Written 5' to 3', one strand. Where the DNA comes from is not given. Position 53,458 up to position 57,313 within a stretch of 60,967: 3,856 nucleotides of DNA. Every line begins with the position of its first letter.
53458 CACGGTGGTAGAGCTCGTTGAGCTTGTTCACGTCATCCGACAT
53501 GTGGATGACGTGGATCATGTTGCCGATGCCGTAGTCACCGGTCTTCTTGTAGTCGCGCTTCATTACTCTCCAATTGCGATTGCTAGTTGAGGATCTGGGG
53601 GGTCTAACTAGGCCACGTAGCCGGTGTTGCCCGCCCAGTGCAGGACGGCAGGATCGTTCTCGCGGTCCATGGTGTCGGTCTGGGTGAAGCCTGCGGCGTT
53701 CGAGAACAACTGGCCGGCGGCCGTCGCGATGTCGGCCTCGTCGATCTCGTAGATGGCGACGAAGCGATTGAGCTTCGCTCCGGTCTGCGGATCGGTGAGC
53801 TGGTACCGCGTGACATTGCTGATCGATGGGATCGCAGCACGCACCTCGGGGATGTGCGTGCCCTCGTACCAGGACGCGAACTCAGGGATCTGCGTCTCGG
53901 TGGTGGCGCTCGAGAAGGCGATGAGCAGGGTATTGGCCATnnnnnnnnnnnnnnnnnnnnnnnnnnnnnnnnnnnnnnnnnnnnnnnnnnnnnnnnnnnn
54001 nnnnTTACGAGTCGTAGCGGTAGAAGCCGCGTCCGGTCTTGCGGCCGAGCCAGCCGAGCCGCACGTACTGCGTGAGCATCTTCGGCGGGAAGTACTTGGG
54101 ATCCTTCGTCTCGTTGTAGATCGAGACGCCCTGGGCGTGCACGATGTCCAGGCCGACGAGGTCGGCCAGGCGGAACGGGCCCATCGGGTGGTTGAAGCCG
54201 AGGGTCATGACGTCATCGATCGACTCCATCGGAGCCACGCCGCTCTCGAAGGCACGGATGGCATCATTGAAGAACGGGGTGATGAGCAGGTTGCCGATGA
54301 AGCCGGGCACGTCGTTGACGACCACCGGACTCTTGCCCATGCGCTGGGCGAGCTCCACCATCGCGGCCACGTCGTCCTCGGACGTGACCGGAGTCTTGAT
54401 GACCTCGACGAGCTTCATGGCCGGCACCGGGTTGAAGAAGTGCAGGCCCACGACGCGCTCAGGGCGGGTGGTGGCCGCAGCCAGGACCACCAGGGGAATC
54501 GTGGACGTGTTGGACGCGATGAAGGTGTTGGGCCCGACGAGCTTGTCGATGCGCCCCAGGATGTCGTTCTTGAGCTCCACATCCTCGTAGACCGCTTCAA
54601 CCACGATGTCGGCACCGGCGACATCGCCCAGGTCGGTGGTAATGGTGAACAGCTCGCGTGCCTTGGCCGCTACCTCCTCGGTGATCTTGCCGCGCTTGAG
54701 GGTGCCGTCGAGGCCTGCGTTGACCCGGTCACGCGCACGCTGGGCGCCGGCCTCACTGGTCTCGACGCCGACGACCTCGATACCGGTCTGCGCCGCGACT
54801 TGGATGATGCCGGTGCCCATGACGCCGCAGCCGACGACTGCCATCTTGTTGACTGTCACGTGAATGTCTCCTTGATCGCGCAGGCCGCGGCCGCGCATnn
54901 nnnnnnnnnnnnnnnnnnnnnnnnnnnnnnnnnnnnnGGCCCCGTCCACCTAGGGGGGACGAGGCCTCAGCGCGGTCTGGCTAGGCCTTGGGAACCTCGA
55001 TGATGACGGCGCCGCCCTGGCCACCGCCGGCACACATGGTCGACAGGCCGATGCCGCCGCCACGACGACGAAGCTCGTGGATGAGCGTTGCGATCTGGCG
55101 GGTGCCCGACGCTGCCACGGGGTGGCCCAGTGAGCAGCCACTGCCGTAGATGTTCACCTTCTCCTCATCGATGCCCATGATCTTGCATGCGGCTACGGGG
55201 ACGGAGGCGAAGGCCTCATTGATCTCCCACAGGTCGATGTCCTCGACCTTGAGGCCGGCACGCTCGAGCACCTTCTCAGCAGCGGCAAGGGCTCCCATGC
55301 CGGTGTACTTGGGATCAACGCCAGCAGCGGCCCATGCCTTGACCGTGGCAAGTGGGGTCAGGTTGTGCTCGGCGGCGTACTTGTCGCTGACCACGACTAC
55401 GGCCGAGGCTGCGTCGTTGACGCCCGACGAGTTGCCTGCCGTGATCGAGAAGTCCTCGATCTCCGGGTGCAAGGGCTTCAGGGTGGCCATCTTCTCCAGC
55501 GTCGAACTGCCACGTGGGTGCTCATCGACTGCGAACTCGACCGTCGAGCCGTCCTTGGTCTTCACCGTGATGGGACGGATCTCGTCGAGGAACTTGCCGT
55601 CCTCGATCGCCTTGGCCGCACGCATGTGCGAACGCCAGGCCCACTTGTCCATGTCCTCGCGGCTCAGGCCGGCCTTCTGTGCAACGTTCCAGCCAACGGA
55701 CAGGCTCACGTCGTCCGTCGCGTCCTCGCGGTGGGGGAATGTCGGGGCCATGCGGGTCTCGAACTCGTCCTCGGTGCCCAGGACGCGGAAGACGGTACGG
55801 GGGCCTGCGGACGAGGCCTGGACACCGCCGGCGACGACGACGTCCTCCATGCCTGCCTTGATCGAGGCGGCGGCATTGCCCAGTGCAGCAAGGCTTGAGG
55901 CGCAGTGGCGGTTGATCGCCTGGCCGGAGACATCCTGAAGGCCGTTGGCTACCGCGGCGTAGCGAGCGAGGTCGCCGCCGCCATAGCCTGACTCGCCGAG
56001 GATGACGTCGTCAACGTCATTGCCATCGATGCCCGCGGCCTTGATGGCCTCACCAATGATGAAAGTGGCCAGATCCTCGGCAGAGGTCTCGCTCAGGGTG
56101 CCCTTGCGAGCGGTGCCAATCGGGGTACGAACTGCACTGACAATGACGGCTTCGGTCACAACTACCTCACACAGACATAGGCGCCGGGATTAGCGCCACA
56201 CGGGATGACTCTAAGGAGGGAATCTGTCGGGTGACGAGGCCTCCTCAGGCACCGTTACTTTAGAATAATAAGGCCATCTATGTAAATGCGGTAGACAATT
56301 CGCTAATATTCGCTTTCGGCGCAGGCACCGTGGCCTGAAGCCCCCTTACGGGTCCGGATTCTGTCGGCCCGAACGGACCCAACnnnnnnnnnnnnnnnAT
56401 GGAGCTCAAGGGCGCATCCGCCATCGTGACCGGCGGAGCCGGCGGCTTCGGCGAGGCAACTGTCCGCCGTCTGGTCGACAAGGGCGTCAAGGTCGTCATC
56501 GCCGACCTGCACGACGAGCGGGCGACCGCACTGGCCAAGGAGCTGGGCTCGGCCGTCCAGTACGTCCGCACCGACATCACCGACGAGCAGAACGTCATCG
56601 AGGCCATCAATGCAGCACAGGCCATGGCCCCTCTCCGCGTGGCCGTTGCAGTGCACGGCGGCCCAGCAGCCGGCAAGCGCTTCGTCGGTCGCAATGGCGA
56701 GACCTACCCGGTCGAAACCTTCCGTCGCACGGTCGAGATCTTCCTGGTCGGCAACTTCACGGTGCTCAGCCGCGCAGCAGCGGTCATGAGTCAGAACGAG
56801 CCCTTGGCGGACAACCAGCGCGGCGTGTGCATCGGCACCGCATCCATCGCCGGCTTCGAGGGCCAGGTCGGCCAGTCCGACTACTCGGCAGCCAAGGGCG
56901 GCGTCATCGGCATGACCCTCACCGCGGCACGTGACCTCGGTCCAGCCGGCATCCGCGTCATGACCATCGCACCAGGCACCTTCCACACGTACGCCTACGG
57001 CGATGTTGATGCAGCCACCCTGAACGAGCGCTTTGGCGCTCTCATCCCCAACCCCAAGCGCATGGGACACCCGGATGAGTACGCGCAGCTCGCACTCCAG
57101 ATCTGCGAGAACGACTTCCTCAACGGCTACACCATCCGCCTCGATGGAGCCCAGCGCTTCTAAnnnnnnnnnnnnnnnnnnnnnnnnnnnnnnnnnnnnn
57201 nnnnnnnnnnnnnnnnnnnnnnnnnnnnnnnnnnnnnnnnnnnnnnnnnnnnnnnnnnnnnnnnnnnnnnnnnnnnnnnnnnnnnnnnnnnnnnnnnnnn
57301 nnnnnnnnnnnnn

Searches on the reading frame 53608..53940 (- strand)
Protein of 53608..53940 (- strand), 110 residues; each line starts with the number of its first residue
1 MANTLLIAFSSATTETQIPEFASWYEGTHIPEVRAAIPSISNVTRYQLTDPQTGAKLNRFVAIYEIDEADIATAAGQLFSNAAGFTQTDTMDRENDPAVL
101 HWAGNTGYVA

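Call 8: search_protein_families(library=pfam, proteins=[window:53608-53940:-], max_evalue=0.001)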
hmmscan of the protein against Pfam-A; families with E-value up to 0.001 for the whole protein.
window:53608-53940:- (110 aa): 0 families

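Call 24: search_protein_families(library=ncbifam, proteins=[window:53608-53940:-], max_evalue=0.00001)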
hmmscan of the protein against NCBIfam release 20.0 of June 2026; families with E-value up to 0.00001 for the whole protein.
window:53608-53940:- (110 aa): 0 families

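Call 37: search_solved_structures(query=window:53608-53940:-, max_evalue=10, show_alignments=2)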
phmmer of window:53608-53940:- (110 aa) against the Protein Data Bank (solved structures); distinct sequences matched with E-value up to 10: 3.
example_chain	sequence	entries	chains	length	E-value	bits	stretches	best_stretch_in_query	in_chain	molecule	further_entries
3dwg_C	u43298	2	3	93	0.34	14.3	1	46-82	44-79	9.5 kDa culture filtrate antigen cfp10A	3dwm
9emy_E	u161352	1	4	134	0.55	13.6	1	73-110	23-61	Nanobody 2G9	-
3txm_A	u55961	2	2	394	1.3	12.4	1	14-91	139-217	26S proteasome regulatory complex subunit p42B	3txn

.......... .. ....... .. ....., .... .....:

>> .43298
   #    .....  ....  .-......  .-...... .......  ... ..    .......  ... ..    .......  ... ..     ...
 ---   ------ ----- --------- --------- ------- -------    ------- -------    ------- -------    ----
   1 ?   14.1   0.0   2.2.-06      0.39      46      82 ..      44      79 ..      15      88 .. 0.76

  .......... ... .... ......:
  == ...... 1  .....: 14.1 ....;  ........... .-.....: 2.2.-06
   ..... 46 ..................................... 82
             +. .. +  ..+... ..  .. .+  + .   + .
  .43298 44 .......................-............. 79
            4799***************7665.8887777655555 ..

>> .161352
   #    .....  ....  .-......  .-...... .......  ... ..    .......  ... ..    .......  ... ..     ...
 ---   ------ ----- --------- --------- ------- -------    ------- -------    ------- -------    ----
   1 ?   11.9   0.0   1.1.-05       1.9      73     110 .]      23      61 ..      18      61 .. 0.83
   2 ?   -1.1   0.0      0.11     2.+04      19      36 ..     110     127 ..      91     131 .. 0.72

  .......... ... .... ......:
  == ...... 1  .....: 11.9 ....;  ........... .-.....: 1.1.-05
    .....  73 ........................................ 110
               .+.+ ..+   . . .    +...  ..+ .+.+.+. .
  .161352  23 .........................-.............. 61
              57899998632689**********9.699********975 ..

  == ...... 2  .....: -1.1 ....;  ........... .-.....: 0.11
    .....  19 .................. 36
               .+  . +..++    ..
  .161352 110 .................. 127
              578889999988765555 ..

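Call 39: find_homologous_proteins(query=window:53608-53940:-)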
Query window:53608-53940:- (110 aa): 16 proteins with E <= 0.001 among 19 candidates.
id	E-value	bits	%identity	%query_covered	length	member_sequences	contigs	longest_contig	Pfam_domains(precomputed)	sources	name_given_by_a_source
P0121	2.8e-66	238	100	100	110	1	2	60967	-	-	-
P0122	2.1e-62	225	95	100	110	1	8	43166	-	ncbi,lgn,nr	ncbi:MAG: hypothetical protein PHU75_01595 [Candidatus Nanopelagicales bacterium]|nr:hypothetical pr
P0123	1.8e-60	219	90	100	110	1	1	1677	-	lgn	-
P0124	1.5e-57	210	88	99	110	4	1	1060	-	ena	-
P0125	9.1e-57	207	86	99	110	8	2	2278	-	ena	-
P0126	2.6e-56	206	85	100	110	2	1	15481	-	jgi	-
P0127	6.4e-56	205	85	100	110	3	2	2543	-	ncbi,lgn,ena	-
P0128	7.9e-56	204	85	100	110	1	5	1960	-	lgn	-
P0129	6.3e-55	201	86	98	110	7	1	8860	-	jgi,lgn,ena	-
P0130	2.5e-54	199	83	99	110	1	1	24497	-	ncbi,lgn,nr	ncbi:MAG: hypothetical protein Q7K25_03925 [Actinomycetota bacterium]|nr:hypothetical protein [Actin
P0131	1.3e-52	194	83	99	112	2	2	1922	-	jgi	-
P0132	2.0e-40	155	70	97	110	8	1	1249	-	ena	-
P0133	2.4e-39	151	68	97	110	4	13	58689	-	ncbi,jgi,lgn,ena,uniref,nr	ncbi:MAG: hypothetical protein F2806_03190 [Actinobacteria bacterium]|uniref:Unannotated protein n=1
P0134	1.5e-38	149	67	97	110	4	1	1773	-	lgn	-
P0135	6.6e-16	76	45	97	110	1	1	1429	-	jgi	jgi:microcystin degradation protein MlrC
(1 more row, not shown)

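Call 45: predict_structure(alignment_id=A4)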
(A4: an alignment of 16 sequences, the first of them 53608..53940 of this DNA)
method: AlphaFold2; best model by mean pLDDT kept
length: 110 residues; sequences in the alignment: 16
mean_pLDDT: 70.3   pTM: 0.64
mean pLDDT of the five models: 70.3, 67.7, 67.4, 58.8, 58.5
residues with pLDDT >= 90: 1; 70-90: 68; 50-70: 25; < 50: 16
segments of 3 or more residues with pLDDT < 50: 80-85, 104-110
pLDDT, mean of each block of 10 residues (from residue 1): 71 80 80 83 85 83 82 64 46 54 45
secondary structure, 60 per line:
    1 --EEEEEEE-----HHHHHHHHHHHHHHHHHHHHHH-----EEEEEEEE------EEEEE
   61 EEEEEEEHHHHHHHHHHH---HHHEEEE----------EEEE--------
elements in order: E3-9 H15-36 E42-49 E56-67 H68-78 E85-88 E99-102

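Call 49: fold_search(model_id=the predicted structure, library=pdb)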
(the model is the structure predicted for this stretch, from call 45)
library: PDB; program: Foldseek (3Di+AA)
matches with E <= 10: 792; with E <= 0.001: 0
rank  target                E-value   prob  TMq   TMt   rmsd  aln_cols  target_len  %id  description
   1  2ftr_B                9.6e-03  0.99  0.45  0.48   3.6        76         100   21  Crystal structure of an ethyl tert-butyl ether d (ethd) family protein (bh0200) from bacillus halodurans c-125 at 1.40 (released 2006-02-07)
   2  2ftr_A                1.1e-02  0.99  0.43  0.46   3.5        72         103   22  Crystal structure of an ethyl tert-butyl ether d (ethd) family protein (bh0200) from bacillus halodurans c-125 at 1.40 (released 2006-02-07)
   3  3bf4_B                1.3e-02  0.96  0.38  0.38   4.2        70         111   17  Crystal structure of an ethd-like protein (reut_b5694) from ralstonia eutropha jmp134 at 2.10 A resolution (released 2007-12-04)
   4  3bgu_A                2.6e-02  0.91  0.41  0.42   5.1        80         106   18  Crystal structure of a dimeric ferredoxin-like protein of unknown function (tfu_0763) from thermobifida fusca yx at 1. (released 2007-12-11)
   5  3bgu_B                3.1e-02  0.84  0.38  0.39   5.3        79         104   19  Crystal structure of a dimeric ferredoxin-like protein of unknown function (tfu_0763) from thermobifida fusca yx at 1. (released 2007-12-11)
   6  4c9t_C                3.8e-02  0.63  0.41  0.21  15.6       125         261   14  BACTERIAL CHALCONE ISOMERASE IN open CONFORMATION FROM EUBACTERIUM RAMULUS AT 2.0 A RESOLUTION, SelenoMet derivative (released 2014-10-22)
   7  3bf4_A                4.1e-02  0.96  0.41  0.39   3.7        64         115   20  Crystal structure of an ethd-like protein (reut_b5694) from ralstonia eutropha jmp134 at 2.10 A resolution (released 2007-12-04)
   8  3zph_B                4.4e-02  0.63  0.42  0.20  16.1       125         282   13  Bacterial chalcone isomerase in closed conformation from Eubacterium ramulus at 2.8 A resolution (released 2014-01-15)
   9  2op5_A                4.6e-02  0.85  0.41  0.40   5.4        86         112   16  CRYSTAL STRUCTURE OF A DIMERIC FERREDOXIN-LIKE PROTEIN (JCVI_PEP_1096672785533) FROM UNCULTURED MARINE ORGANISM AT 2.2 (released 2007-02-06)
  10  4d4f_C                5.7e-02  0.54  0.41  0.21  15.7       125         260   12  Mutant P250A of bacterial chalcone isomerase from Eubacterium ramulus (released 2016-01-20)
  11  4ed5_B                6.5e-02  0.30  0.26  0.20  10.8       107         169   19  Crystal structure of the two N-terminal RRM domains of HuR complexed with RNA (released 2012-05-23)
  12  8b7u_B                6.9e-02  0.77  0.48  0.24  16.0       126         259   12  Bacterial chalcone isomerase H33A with taxifolin (released 2022-11-23)
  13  7q33_MODEL_1_A        7.9e-02  0.51  0.33  0.37   9.6       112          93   15  Solution structure of RBM39 RRM2 bound to 5'-AGCUUUG-3 (released 2023-02-08)
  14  7uzf_a                8.4e-02  0.57  0.31  0.06   6.9        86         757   14  Rat Kidney V-ATPase with SidK, State 1 (released 2023-11-22)
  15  5k9f                  9.0e-02  0.87  0.43  0.45   3.6        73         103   16  Crystal structure of a NIPSNAP domain protein from Burkholderia xenovorans (released 2016-06-15)
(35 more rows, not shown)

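Call 73: search_protein_families(library=pfam, alignment_id=A4, max_evalue=10)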
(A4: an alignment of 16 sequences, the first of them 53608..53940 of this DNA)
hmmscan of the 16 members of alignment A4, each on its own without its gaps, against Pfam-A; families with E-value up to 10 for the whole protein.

A. member 1, window:53608-53940:- (110 aa): 2 families
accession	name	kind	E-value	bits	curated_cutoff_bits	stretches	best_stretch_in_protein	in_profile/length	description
PF07110.17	EthD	-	0.064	14.9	22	1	20-52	8-39/96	EthD domain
PF14114.12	DUF4286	-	0.23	12.2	25.8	1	15-69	12-64/100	Domain of unknown function (DUF4286)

B. families by the number of members that match (of 16 scanned): 4 families
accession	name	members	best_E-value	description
PF07110.17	EthD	10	0.00042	EthD domain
PF14114.12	DUF4286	9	0.0077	Domain of unknown function (DUF4286)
PF22862.1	Hac8_like_N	4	0.11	Halocin 8-like N-terminal domain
PF05542.16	DUF760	1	0.05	Protein of unknown function (DUF760)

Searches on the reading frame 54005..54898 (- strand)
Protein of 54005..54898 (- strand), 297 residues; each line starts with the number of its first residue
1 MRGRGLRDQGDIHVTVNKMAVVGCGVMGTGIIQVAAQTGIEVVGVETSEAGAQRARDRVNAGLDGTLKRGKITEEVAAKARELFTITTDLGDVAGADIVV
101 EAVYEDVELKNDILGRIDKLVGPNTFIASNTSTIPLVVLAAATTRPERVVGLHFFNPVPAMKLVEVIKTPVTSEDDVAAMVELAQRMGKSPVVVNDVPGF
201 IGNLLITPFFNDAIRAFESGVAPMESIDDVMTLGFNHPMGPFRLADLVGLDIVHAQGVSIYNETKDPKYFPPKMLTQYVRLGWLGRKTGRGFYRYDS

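Call 8: search_protein_families(library=pfam, proteins=[window:54005-54898:-], max_evalue=0.001)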
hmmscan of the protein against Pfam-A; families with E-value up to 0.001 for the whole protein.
window:54005-54898:- (297 aa): 2 families
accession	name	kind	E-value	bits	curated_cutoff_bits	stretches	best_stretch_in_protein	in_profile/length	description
PF02737.24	3HCDH_N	-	7.6e-59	199.1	22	1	18-197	1-180/180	3-hydroxyacyl-CoA dehydrogenase, NAD binding domain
PF00725.27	3HCDH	-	8.5e-29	100.4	22.1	1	199-295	1-97/97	3-hydroxyacyl-CoA dehydrogenase, C-terminal domain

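Call 24: search_protein_families(library=ncbifam, proteins=[window:54005-54898:-], max_evalue=0.00001)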
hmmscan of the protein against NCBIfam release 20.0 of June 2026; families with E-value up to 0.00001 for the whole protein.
window:54005-54898:- (297 aa): 19 families
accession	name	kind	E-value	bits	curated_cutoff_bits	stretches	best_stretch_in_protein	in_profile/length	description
NF004474.0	PRK05808.1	subfamily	4.7e-93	311.5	408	1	15-295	2-282/283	3-hydroxybutyryl-CoA dehydrogenase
NF005875.0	PRK07819.1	subfamily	5.3e-93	311.6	319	1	15-295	4-286/287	3-hydroxybutyryl-CoA dehydrogenase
NF006124.0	PRK08268.1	subfamily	2.7e-88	297.1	508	1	15-296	6-288/507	3-hydroxyacyl-CoA dehydrogenase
NF006722.0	PRK09260.1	equivalog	7.2e-78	261.7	429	1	16-296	2-282/289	3-hydroxyacyl-CoA dehydrogenase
NF005715.0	PRK07530.1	equivalog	1e-77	261.4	420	1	15-296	3-284/292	3-hydroxybutyryl-CoA dehydrogenase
NF004699.0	PRK06035.1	equivalog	1e-74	251.3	500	1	16-288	3-278/294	3-hydroxyacyl-CoA dehydrogenase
TIGR02279.1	PaaC-3OHAcCoADH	equivalog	5.6e-69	233.3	669.4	1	15-296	4-286/503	3-hydroxyacyl-CoA dehydrogenase PaaH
NF008727.0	PRK11730.1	equivalog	4.2e-68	230.3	870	1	14-296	311-593/717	fatty acid oxidation complex subunit alpha FadB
NF008363.0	PRK11154.1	equivalog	1.2e-66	225.3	869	1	15-296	308-587/708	fatty acid oxidation complex subunit alpha FadJ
TIGR02441.1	fa_ox_alpha_mit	equivalog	7.2e-63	212.8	964.65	1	13-296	332-614/737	fatty acid oxidation complex subunit alpha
TIGR02440.1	FadJ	equivalog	2e-60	204.9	968.45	1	14-296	302-582/699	fatty acid oxidation complex subunit alpha FadJ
TIGR02437.1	FadB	equivalog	1.6e-59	202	933.55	1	15-296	312-593/714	fatty acid oxidation complex subunit alpha FadB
NF006143.0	PRK08293.1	equivalog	4.4e-53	180.4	312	1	15-296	3-288/291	3-hydroxyacyl-CoA dehydrogenase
NF042925.1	FHMPC_DH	equivalog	2.7e-51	174.7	500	1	18-296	2-281/304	5-formyl-3-hydroxy-2-methylpyridine 4-carboxylate 5-dehydrogenase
NF006125.0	PRK08269.1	equivalog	1.1e-43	149.5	427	1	16-296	5-297/334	3-hydroxybutyryl-CoA dehydrogenase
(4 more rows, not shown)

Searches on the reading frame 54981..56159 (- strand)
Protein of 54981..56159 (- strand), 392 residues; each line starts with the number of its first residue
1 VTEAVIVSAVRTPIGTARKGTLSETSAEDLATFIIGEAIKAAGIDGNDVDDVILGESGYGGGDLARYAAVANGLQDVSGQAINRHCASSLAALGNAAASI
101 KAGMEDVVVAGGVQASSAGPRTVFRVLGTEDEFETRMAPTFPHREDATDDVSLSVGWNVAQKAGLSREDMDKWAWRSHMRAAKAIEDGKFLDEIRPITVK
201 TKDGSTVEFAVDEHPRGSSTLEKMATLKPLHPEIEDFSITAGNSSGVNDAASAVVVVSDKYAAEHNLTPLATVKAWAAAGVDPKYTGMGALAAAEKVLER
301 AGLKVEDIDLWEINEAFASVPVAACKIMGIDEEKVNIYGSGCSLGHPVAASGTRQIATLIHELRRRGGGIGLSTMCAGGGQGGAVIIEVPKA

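Call 8: search_protein_families(library=pfam, proteins=[window:54981-56159:-], max_evalue=0.001)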
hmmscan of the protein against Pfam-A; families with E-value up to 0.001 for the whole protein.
window:54981-56159:- (392 aa): 5 families
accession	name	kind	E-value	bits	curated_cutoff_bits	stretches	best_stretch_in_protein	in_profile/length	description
PF00108.29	Thiolase_N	-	1.9e-53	181.9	26.4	1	5-259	2-259/260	Thiolase, N-terminal domain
PF02803.24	Thiolase_C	-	3.3e-42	143.4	27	1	267-388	1-122/123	Thiolase, C-terminal domain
PF22691.2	Thiolase_C_1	-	5.7e-05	23.3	28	0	284-327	14-57/144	Thiolase C-terminal domain-like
PF00109.32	ketoacyl-synt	-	0.00023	21.3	20.8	1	85-116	173-204/252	Beta-ketoacyl synthase, N-terminal domain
PF08541.16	ACP_syn_III_C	-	0.00043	20.8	26.6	0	298-388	1-89/90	3-Oxoacyl-[acyl-carrier-protein (ACP)] synthase III C terminal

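Call 24: search_protein_families(library=ncbifam, proteins=[window:54981-56159:-], max_evalue=0.00001)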
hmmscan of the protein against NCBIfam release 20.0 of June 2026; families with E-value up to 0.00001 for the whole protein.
window:54981-56159:- (392 aa): 39 families (the best 25 are shown)
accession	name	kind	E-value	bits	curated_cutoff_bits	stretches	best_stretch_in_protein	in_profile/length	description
TIGR01930.1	AcCoA-C-Actrans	subfamily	4.4e-114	381.4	240.55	1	6-388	1-385/385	acetyl-CoA C-acyltransferase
NF004853.0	PRK06205.1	subfamily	3.3e-98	329.3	551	1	1-388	1-401/404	acetyl-CoA C-acetyltransferase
NF006086.0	PRK08235.1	equivalog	8.2e-96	321.5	526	1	1-389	1-392/393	acetyl-CoA C-acetyltransferase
NF005890.0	PRK07851.1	equivalog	2.9e-91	306.5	580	1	1-388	1-403/406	acetyl-CoA C-acetyltransferase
NF006552.0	PRK09051.1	subfamily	3.1e-91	306.5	565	1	2-388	4-393/395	beta-ketothiolase BktB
NF005865.0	PRK07801.1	equivalog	3.4e-89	299.7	591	1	1-388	1-380/382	acetyl-CoA C-acetyltransferase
NF006551.0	PRK09050.1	subfamily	1.2e-87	294.6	605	1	1-388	1-399/401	3-oxoadipyl-CoA thiolase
NF042999.1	bketothiol_BktB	equivalog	2.9e-86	290.2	725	1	3-388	4-392/394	beta-ketothiolase BktB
NF005077.0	PRK06504.1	subfamily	1.3e-85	287.9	590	1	1-388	1-388/390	acetyl-CoA C-acetyltransferase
TIGR02430.1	pcaF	equivalog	2.5e-85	286.9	597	1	3-388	2-398/400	3-oxoadipyl-CoA thiolase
NF005033.0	PRK06445.1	equivalog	5.6e-85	285.9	511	1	18-388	24-393/395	acetyl-CoA C-acetyltransferase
NF005805.0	PRK07661.1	equivalog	6.7e-83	278.8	633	1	1-389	1-390/391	acetyl-CoA C-acetyltransferase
NF004206.0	PRK05656.1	subfamily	2.4e-81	273.8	688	1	1-388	1-391/392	acetyl-CoA C-acetyltransferase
NF006553.0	PRK09052.1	equivalog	4.1e-81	273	567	1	2-388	6-397/399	acetyl-CoA C-acyltransferase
NF006090.0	PRK08242.1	equivalog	9.5e-79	265.4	514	2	238-388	250-400/402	acetyl-CoA C-acetyltransferase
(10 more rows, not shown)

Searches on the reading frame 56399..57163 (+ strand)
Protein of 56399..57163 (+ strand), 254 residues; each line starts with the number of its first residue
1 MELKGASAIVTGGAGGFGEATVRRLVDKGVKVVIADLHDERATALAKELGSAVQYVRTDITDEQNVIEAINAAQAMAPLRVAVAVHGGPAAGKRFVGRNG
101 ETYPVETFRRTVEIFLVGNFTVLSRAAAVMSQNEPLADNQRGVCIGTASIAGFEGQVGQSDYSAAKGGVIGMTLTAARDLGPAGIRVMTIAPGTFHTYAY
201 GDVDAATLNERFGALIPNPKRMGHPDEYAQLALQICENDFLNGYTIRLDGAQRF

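Call 23: search_protein_families(library=pfam, proteins=[window:56399-57163:+], max_evalue=0.00001)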
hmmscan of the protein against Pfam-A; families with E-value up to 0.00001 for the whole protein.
window:56399-57163:+ (254 aa): 5 families
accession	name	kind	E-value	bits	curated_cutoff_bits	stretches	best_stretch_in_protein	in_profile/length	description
PF00106.31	adh_short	-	1.1e-33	116.9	26.6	1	8-199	3-186/195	short chain dehydrogenase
PF13561.12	adh_short_C2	-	3e-30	106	27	1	14-250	3-233/236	Enoyl-(Acyl carrier protein) reductase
PF08659.16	KR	-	1.3e-10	42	22.6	1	7-80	2-83/180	KR domain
PF01073.25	3Beta_HSD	-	6.9e-06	25.7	22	1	9-87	1-81/280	3-beta hydroxysteroid dehydrogenase/isomerase family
PF01370.27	Epimerase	-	7.4e-06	26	20.9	0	9-77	2-67/240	NAD dependent epimerase/dehydratase family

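Call 24: search_protein_families(library=ncbifam, proteins=[window:56399-57163:+], max_evalue=0.00001)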
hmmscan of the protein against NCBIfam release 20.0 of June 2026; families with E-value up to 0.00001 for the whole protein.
window:56399-57163:+ (254 aa): 190 families (the best 25 are shown)
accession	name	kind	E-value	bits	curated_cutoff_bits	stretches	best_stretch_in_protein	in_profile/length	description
NF004198.0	PRK05653.1-3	equivalog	3.9e-38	131.3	296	1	3-250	5-244/248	3-oxoacyl-ACP reductase FabG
NF006072.0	PRK08217.1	subfamily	8.1e-38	130.7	298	1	1-253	1-252/253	3-ketoacyl-(acyl-carrier-protein) reductase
NF005559.1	PRK07231.1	subfamily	5.6e-37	127.6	215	1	3-252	2-247/249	glucose 1-dehydrogenase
NF053702.1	TrHdxCHCADhChcB1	equivalog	8.6e-33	113.7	400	1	4-251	3-239/250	trans-4-hydroxycyclohexanecarboxylate dehydrogenase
NF052558.1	MBtsdlDhBudC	equivalog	4.5e-32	111.6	270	1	5-251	3-240/250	meso-2,3-butanediol dehydrogenase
TIGR01830.1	3oxo_ACP_reduc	equivalog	1.3e-30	106.8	297.75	1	8-250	1-236/239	3-oxoacyl-[acyl-carrier-protein] reductase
NF004817.0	PRK06171.1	subfamily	1.2e-27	97.1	304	1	2-196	6-192/265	sorbitol-6-phosphate dehydrogenase subunit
NF047923.1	pyridox_DH_SDR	equivalog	1.2e-27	97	325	1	4-250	2-238/243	pyridoxal 4-dehydrogenase, SDR-type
NF009466.0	PRK12826.1-2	subfamily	1.4e-27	96.7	222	1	7-251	5-243/248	3-oxoacyl-ACP reductase FabG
NF005067.0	PRK06484.1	equivalog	2e-27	95.9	713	1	7-250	275-509/524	short chain dehydrogenase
NF009093.0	PRK12429.1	subfamily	9.4e-27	93.9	258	1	1-197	1-189/259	3-hydroxybutyrate dehydrogenase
NF006121.0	PRK08265.1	subfamily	2.1e-26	93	294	1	2-250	4-243/263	short chain dehydrogenase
NF005472.0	PRK07067.1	equivalog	4.6e-26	91.9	338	1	1-250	2-252/257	L-iditol 2-dehydrogenase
NF004791.0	PRK06138.1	equivalog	4.6e-26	91.6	312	1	1-251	1-248/252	SDR family oxidoreductase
NF004818.0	PRK06172.1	equivalog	7.4e-26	91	336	1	1-251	3-249/253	SDR family oxidoreductase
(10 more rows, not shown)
